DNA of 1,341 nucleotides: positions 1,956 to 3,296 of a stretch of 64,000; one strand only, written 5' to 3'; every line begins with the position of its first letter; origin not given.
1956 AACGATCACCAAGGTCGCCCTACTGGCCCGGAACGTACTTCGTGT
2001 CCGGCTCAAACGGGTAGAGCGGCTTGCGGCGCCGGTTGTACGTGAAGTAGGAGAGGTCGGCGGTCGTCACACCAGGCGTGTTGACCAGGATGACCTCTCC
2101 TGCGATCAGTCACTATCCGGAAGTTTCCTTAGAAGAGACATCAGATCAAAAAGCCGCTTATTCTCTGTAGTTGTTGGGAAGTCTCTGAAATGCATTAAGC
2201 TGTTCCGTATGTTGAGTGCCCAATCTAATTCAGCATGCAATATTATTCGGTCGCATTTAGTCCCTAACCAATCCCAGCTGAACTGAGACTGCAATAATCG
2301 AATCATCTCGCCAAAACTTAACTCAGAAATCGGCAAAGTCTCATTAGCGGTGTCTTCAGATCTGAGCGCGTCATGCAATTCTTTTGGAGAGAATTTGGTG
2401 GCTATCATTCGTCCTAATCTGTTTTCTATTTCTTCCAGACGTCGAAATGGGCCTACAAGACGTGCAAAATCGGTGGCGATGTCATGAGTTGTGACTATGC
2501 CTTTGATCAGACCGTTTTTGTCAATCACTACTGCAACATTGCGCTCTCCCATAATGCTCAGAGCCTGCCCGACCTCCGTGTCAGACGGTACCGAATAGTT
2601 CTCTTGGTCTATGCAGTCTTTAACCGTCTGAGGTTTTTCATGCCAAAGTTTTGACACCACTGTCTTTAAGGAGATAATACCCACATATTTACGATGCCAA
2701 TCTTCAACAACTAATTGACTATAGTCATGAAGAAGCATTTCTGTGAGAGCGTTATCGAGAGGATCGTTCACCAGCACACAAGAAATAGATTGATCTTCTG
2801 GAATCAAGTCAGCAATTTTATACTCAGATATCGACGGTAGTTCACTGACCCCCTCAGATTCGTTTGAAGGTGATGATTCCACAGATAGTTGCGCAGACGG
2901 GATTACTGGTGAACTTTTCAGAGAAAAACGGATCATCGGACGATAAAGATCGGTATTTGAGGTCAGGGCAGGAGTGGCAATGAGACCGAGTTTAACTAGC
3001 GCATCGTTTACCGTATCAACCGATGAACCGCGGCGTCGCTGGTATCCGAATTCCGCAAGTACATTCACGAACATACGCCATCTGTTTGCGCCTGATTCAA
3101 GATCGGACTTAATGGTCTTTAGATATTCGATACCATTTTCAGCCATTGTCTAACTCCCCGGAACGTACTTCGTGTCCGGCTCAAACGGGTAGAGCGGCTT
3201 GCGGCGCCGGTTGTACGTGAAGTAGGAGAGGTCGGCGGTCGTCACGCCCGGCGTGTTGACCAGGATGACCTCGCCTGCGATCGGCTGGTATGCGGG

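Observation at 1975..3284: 1.05-kb low-GC single-gene cassette bracketed by 128-bp direct repeats that duplicate the 3' end of the neighbouring MlrC-like gene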

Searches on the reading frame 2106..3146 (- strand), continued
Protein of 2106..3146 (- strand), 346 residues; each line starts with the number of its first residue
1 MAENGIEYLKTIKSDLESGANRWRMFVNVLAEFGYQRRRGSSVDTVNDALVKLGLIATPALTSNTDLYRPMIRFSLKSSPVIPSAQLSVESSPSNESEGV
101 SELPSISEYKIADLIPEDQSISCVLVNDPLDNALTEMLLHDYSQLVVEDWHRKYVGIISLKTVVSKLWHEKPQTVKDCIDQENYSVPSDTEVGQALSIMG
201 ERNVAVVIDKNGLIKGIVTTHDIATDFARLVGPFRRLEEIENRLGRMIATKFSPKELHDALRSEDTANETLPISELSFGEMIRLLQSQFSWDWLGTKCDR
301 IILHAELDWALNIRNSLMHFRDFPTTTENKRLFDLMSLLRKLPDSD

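Call 54: search_protein_families(library=pfam, proteins=[L025:4571-5875:+, L037:1103-1366:+, L077:4775-5428:+, L095:1-918:+, L163:2594-3433:+, L163:943-1707:+, L014:829-4686:+, L014:4658-5815:+, L026:4042-4698:+, L026:4760-5275:+], max_evalue=0.001)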
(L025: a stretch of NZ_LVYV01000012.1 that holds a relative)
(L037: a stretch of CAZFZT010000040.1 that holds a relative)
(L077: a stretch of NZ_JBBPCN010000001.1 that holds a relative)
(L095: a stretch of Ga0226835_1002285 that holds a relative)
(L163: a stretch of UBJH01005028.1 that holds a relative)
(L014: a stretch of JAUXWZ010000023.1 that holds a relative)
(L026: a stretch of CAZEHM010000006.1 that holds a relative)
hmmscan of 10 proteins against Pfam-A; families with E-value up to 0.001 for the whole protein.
L025:4571-5875:+ (434 aa): 5 families
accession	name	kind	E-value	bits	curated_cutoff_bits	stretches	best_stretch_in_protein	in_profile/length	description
PF01071.24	GARS_A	-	7.2e-77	258.1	27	1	108-299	1-194/194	Phosphoribosylglycinamide synthetase, ATP-grasp (A) domain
PF02844.21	GARS_N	-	3.7e-40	137.1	29.5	1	8-107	1-100/100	Phosphoribosylglycinamide synthetase, N domain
PF02843.22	GARS_C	-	1e-31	109.5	34.8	1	334-425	1-92/92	Phosphoribosylglycinamide synthetase, C domain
PF02655.19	ATP-grasp_3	-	2.2e-06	28.3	23.2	1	136-295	23-158/160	ATP-grasp domain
PF02222.28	ATP-grasp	-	6.6e-05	23.1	27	1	117-194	3-76/179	ATP-grasp domain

L037:1103-1366:+ (87 aa): 0 families

L077:4775-5428:+ (217 aa): 2 families
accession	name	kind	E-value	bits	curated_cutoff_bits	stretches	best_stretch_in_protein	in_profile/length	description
PF00072.30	Response_reg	-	2.3e-23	82.9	30.2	1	9-120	1-110/111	Response regulator receiver domain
PF00196.25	GerE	-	4.9e-18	64.9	23.5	1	155-207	2-54/57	Bacterial regulatory proteins, luxR family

L095:1-918:+ (305 aa): 0 families

L163:2594-3433:+ (279 aa): 1 family
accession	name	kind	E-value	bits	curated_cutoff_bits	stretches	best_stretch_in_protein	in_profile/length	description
PF03976.20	PPK2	-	4e-94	314.9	22.3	1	25-249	2-226/229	Polyphosphate kinase 2 (PPK2)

L163:943-1707:+ (254 aa): 1 family
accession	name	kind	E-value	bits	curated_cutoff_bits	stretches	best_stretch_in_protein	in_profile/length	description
PF04333.18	MlaA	-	1.4e-61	208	25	1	51-249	2-193/195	MlaA lipoprotein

L014:829-4686:+ (1285 aa): 3 families
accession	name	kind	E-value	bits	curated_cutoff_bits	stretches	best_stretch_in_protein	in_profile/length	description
PF07669.17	Eco57I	-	4.5e-18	66.3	25.3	1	534-779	2-94/171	Eco57I restriction-modification methylase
PF02384.22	N6_Mtase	-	8.9e-08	32.2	20.4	1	441-558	20-103/311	N-6 DNA Methylase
PF20473.4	MmeI_Mtase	-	1.2e-06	28.3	27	1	481-555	17-85/259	MmeI, DNA-methyltransferase domain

L014:4658-5815:+ (385 aa): 1 family
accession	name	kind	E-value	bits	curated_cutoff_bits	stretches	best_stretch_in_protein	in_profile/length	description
PF06114.19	Peptidase_M78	-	2.4e-06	27.8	22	1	272-335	27-87/123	IrrE N-terminal-like domain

L026:4042-4698:+ (218 aa): 1 family
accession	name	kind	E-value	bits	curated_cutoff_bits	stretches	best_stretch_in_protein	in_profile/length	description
PF00677.23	Lum_binding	-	6.2e-49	164.4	27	2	100-183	2-86/86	Lumazine binding domain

L026:4760-5275:+ (171 aa): 0 families

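Call 55: predict_structure(alignment_id=A2)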
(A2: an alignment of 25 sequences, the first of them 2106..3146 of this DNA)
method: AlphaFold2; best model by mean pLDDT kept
length: 346 residues; sequences in the alignment: 25
mean_pLDDT: 81.2   pTM: 0.50
mean pLDDT of the five models: 81.2, 80.6, 78.8, 78.3, 77.8
residues with pLDDT >= 90: 135; 70-90: 161; 50-70: 19; < 50: 31
segments of 3 or more residues with pLDDT < 50: 79-106
pLDDT, mean of each block of 10 residues (from residue 1): 88 91 77 83 91 91 63 77 34 37 50 81 94 91 90 91 93 95 89 84 89 88 78 88 89 81 61 83 87 83 93 86 80 92 70
secondary structure, 60 per line:
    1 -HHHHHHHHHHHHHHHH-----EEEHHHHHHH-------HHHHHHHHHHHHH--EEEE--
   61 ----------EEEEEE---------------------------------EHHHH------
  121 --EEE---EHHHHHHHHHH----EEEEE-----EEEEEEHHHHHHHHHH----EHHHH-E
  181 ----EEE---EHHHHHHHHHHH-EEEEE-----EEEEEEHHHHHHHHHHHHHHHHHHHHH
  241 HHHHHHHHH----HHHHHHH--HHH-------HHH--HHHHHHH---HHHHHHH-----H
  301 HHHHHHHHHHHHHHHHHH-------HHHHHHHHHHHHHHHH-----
elements in order: H2-17 E23-25 H26-32 H40-52 E55-58 E71-76 H111-114 E123-125 H130-139 E144-148 E154-159 H160-169 H175-178 E185-187 H192-202 E204-208 E214-219 H220-249 H254-260 H278-284 H288-294 H300-318 H326-341

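Call 56: search_dna_similar(query=window:2106-3146:-, collection=plasmids, mode=protein, max_rows=12)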
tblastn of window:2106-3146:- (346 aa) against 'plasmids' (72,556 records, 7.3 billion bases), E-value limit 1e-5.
Records with a match: 3; places in all: 3; records where one place covers at least 80% of the query: 3.
Best place of each record, by identity: <60% 3.
By first word of the organism name: Escherichia 1; Rhizobium 1; Methylobacterium 1.
By predicted mobility (MOB-suite, as given by PLSDB): non-mobilizable 2; conjugative 1.
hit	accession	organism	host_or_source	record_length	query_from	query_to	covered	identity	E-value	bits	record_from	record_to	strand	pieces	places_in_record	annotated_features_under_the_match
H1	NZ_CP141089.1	Escherichia coli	Homo sapiens,Infected Human Urine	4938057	7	333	95%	28.0%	7e-21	101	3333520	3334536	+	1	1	none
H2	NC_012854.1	Rhizobium leguminosarum bv. trifolii WSM1325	-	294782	30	342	90%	26.4%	7e-19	95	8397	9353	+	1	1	CBS domain-containing protein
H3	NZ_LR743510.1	Methylobacterium bullatum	-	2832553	33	342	90%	24.5%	7e-12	74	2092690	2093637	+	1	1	none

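Call 57: search_dna_similar(query=window:2106-3146:-, collection=phages, mode=protein, max_rows=12)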
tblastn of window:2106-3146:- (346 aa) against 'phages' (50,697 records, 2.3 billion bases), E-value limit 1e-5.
No match.

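Call 62: fold_search(model_id=the predicted structure, library=pdb)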
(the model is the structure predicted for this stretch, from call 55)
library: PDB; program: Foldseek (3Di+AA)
matches with E <= 10: 591; with E <= 0.001: 344
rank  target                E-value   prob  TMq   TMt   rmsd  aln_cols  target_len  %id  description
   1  2p9m_D                1.4e-08  1.00  0.33  0.83   2.3       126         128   22  Crystal structure of conserved hypothetical protein MJ0922 from Methanocaldococcus jannaschii DSM 2661 (released 2007-07-03)
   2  6yja_A                7.4e-08  1.00  0.32  0.74   2.9       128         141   14  DarB fom B. subtilis in complex with c-di-AMP (released 2021-04-14)
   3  2p9m_A                8.3e-08  1.00  0.32  0.80   2.3       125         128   23  Crystal structure of conserved hypothetical protein MJ0922 from Methanocaldococcus jannaschii DSM 2661 (released 2007-07-03)
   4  3lqn                  9.7e-08  1.00  0.32  0.76   2.6       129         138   19  Crystal Structure of CBS Domain-containing Protein of Unknown Function from Bacillus anthracis str. Ames Ancestor (released 2010-03-02)
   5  2p9m_C                1.0e-07  1.00  0.33  0.82   2.4       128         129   21  Crystal structure of conserved hypothetical protein MJ0922 from Methanocaldococcus jannaschii DSM 2661 (released 2007-07-03)
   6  4gqy_B                1.1e-07  1.00  0.32  0.77   2.9       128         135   20  Crystal structure of CBSX2 in complex with AMP (released 2013-07-24)
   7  3kpb_A                1.1e-07  1.00  0.32  0.89   1.6       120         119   23  Crystal Structure of the CBS domain pair of protein MJ0100 in complex with 5 -methylthioadenosine and S-adenosyl-L-met (released 2010-01-12)
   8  2p9m_B                1.3e-07  1.00  0.32  0.81   2.5       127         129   23  Crystal structure of conserved hypothetical protein MJ0922 from Methanocaldococcus jannaschii DSM 2661 (released 2007-07-03)
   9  5ks7_A                1.5e-07  1.00  0.31  0.81   2.4       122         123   20  Crystal structure of Listeria monocytogenes OpuCA CBS domain dimer in complex with cyclic-di-AMP (released 2016-07-20)
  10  6h1w_B                1.5e-07  1.00  0.32  0.51  11.9       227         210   16  Crystal Structure of protein MJ1004 from Mathanocaldococcus jannaschii (released 2019-07-31)
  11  1yav_B                1.8e-07  1.00  0.32  0.77   2.9       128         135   14  Crystal structure of CBS domain-containing protein ykuL from Bacillus subtilis (released 2004-12-28)
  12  7cfh_B                2.1e-07  1.00  0.31  0.60   3.0       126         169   20  Structure of the CBS domain of the bacterial CNNM/CorC family Mg2+ transporter (released 2021-02-24)
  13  3oco_A                2.1e-07  1.00  0.31  0.72   3.2       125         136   22  The crystal structure of a Hemolysin-like protein containing CBS domain of Oenococcus oeni PSU (released 2010-10-06)
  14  4gqy_D                2.5e-07  1.00  0.32  0.77   2.6       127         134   19  Crystal structure of CBSX2 in complex with AMP (released 2013-07-24)
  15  7msu                  2.5e-07  1.00  0.31  0.82   2.4       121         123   21  Crystal structure of an archaeal CNNM, MtCorB, CBS-pair domain in complex with Mg2+-ATP (released 2021-06-16)
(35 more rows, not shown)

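Call 65: find_homologous_proteins(query=L025:5914-6978:+, max_evalue=1e-60)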
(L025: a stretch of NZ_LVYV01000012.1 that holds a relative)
Query L025:5914-6978:+ (355 aa): 3147 proteins with E <= 1e-60 among 6963 candidates; the best 120 are listed.
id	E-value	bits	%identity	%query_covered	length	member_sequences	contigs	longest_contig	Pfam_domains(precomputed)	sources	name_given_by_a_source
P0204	1.4e-229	779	99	100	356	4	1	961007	PF00571.34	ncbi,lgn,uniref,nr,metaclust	ncbi:CBS domain-containing protein [Tardiphaga sp. OK245]|uniref:CBS domain-containing protein n=1 T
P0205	2.5e-170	584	74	99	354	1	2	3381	PF00571.34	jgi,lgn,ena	-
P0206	4.9e-141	488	63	99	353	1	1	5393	PF00571.34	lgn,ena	-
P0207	1.7e-138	479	63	99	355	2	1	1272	PF00571.34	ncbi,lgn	-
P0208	1.0e-134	467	63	98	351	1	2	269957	PF00571.34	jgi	jgi:CBS domain-containing protein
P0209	1.3e-131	457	62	97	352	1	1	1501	PF00571.34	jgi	jgi:CBS domain-containing protein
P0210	1.4e-129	450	60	98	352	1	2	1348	PF00571.34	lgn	-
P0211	1.6e-129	450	59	99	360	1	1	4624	PF00571.34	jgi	jgi:predicted transcriptional regulator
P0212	3.9e-129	448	60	99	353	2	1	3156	PF00571.34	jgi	jgi:CBS domain-containing protein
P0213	4.2e-129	448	59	99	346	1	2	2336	PF00571.34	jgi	jgi:CBS domain-containing protein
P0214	7.6e-129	448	61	97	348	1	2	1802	PF00571.34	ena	-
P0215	8.2e-129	447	60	98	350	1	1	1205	PF00571.34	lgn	-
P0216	1.8e-128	446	59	99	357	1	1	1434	PF00571.34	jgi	jgi:CBS domain-containing protein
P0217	1.2e-127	444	60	97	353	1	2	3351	PF00571.34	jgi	jgi:CBS domain-containing protein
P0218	5.6e-127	441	59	97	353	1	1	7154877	PF00571.34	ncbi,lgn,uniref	ncbi:CBS domain-containing protein [Bradyrhizobium sp. AZCC 1721]|uniref:CBS domain-containing prote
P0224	3.4e-125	436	59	99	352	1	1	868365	PF00571.34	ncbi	ncbi:CBS domain-containing protein [Bradyrhizobium betae]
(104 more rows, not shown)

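Call 66: find_encoding_contigs(protein=P0208, flank=4000, max_places=3)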
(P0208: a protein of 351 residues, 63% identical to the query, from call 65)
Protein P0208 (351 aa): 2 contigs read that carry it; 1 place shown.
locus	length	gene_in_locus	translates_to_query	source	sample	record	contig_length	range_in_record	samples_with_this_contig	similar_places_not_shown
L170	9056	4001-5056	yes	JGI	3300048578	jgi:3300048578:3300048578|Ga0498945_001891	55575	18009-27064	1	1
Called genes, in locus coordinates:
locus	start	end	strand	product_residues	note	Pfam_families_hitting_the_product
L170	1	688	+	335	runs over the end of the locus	PF02606:LpxK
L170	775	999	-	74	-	PF09866:DUF2093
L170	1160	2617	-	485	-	PF13742:tRNA_anti_2, PF01336:tRNA_anti-codon, PF02601:Exonuc_VII_L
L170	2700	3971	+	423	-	PF02844:GARS_N, PF01071:GARS_A, PF02655:ATP-grasp_3 (weak), PF02843:GARS_C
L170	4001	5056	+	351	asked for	PF00571:CBS (weak)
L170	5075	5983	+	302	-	PF00561:Abhydrolase_1, PF12697:Abhydrolase_6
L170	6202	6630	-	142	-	PF00383:dCMP_cyt_deam_1, PF14437:MafB19-deam, PF14439:Bd3614-deam (weak)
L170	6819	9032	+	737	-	PF23348:RDM3_C (weak), PF01479:S4, PF00849:PseudoU_synth_2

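Call 67: find_encoding_contigs(protein=P0218, flank=4000, max_places=3)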
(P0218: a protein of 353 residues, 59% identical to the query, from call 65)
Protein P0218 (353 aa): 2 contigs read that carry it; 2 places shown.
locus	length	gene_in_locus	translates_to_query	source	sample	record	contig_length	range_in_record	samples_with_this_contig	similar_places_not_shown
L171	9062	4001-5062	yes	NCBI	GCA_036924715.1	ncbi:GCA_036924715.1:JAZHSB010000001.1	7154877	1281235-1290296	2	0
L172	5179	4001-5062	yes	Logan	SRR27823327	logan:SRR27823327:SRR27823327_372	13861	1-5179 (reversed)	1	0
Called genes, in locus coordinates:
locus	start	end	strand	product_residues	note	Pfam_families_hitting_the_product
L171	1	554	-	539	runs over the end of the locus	PF13742:tRNA_anti_2, PF01336:tRNA_anti-codon, PF02601:Exonuc_VII_L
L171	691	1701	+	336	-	PF12146:Hydrolase_4, PF00561:Abhydrolase_1, PF00975:Thioesterase (faint), PF12697:Abhydrolase_6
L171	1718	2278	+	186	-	-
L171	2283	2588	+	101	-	PF13601:HTH_34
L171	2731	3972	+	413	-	PF02844:GARS_N, PF01071:GARS_A, PF02786:CPSase_L_D2 (faint), PF02843:GARS_C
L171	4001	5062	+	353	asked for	PF00571:CBS (weak)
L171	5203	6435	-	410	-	PF02771:Acyl-CoA_dh_N, PF02770:Acyl-CoA_dh_M, PF00441:Acyl-CoA_dh_1, PF08028:Acyl-CoA_dh_2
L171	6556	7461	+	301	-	PF00561:Abhydrolase_1, PF12146:Hydrolase_4 (weak), PF12697:Abhydrolase_6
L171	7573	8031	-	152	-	PF00383:dCMP_cyt_deam_1, PF14437:MafB19-deam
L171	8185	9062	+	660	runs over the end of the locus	PF01479:S4, PF00849:PseudoU_synth_2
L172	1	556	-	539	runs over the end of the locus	PF13742:tRNA_anti_2, PF01336:tRNA_anti-codon, PF02601:Exonuc_VII_L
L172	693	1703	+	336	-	PF12146:Hydrolase_4, PF00561:Abhydrolase_1, PF00975:Thioesterase (faint), PF12697:Abhydrolase_6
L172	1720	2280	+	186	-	-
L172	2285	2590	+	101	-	PF13601:HTH_34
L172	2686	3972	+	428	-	PF02844:GARS_N, PF01071:GARS_A, PF02786:CPSase_L_D2 (faint), PF02843:GARS_C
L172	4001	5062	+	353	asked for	PF00571:CBS (weak)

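Call 68: find_encoding_contigs(protein=P0224, flank=4000, max_places=3)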
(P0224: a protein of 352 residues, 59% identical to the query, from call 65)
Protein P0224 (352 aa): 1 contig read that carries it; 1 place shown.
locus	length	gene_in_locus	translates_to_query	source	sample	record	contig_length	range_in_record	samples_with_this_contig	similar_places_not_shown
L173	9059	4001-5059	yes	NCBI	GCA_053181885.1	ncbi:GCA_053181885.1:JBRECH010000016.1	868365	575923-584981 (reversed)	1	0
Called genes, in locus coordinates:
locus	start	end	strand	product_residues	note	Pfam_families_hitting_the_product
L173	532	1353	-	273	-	-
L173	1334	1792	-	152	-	-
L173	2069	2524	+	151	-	-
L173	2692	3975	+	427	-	PF02844:GARS_N, PF01071:GARS_A, PF02222:ATP-grasp (weak), PF02843:GARS_C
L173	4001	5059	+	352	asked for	PF00571:CBS (weak)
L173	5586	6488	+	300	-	PF00561:Abhydrolase_1, PF12697:Abhydrolase_6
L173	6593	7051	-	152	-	PF00383:dCMP_cyt_deam_1, PF14437:MafB19-deam, PF14439:Bd3614-deam (weak)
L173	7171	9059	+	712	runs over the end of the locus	PF01479:S4, PF00849:PseudoU_synth_2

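Call 69: find_encoding_contigs(protein=P0206, flank=4000, max_places=3)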
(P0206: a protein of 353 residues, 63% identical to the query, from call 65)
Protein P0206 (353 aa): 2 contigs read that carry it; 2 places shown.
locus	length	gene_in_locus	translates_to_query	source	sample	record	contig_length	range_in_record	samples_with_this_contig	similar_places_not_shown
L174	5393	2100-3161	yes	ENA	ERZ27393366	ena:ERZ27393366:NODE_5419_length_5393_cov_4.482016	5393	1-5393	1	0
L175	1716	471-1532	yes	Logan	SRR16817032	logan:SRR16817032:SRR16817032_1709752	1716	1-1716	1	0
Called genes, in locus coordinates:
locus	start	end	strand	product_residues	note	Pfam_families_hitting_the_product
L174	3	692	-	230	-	?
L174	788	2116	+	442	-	PF02844:GARS_N, PF01071:GARS_A, PF02655:ATP-grasp_3 (weak), PF02843:GARS_C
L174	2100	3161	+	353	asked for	PF00571:CBS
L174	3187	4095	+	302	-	PF00561:Abhydrolase_1, PF12697:Abhydrolase_6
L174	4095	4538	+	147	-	PF00583:Acetyltransf_1, PF13673:Acetyltransf_10, PF13508:Acetyltransf_7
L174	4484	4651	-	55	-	-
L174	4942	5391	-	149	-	?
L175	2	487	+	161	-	?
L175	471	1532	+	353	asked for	PF00571:CBS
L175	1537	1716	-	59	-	?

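Call 78: get_annotated_region(hit=H1, flank=1500)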
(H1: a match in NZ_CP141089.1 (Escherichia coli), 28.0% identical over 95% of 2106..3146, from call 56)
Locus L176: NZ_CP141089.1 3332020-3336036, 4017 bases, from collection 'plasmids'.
description: Escherichia coli strain KE47 plasmid unnamed1, complete sequence
organism: Escherichia coli (NCBI taxid 562)
taxonomy: Bacteria; Pseudomonadota; Gammaproteobacteria; Enterobacterales; Enterobacteriaceae; Escherichia; Escherichia coli
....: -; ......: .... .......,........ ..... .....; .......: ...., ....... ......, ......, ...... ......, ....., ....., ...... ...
typing (MOB-suite, as given by PLSDB): non-mobilizable
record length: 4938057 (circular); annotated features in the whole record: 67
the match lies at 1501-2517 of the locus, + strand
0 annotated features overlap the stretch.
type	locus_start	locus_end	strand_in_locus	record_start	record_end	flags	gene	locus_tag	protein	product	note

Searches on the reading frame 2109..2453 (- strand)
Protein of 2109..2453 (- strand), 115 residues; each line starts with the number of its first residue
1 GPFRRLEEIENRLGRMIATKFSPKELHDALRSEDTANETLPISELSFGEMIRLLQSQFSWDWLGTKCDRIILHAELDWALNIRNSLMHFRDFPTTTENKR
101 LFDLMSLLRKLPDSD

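Call 27: search_protein_families(library=pfam, proteins=[window:2109-2453:-], max_evalue=10)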
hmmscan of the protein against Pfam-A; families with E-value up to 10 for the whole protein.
seq(115 aa): 0 families

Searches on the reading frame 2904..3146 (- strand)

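Call 27: search_protein_families(library=pfam, proteins=[window:2904-3146:-], max_evalue=10)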
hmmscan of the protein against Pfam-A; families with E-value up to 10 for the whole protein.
seq(81 aa): 1 family
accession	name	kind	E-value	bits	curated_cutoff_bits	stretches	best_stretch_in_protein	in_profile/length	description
PF02264.21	LamB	-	0.069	13.5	25.1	1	22-74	298-341/378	LamB porin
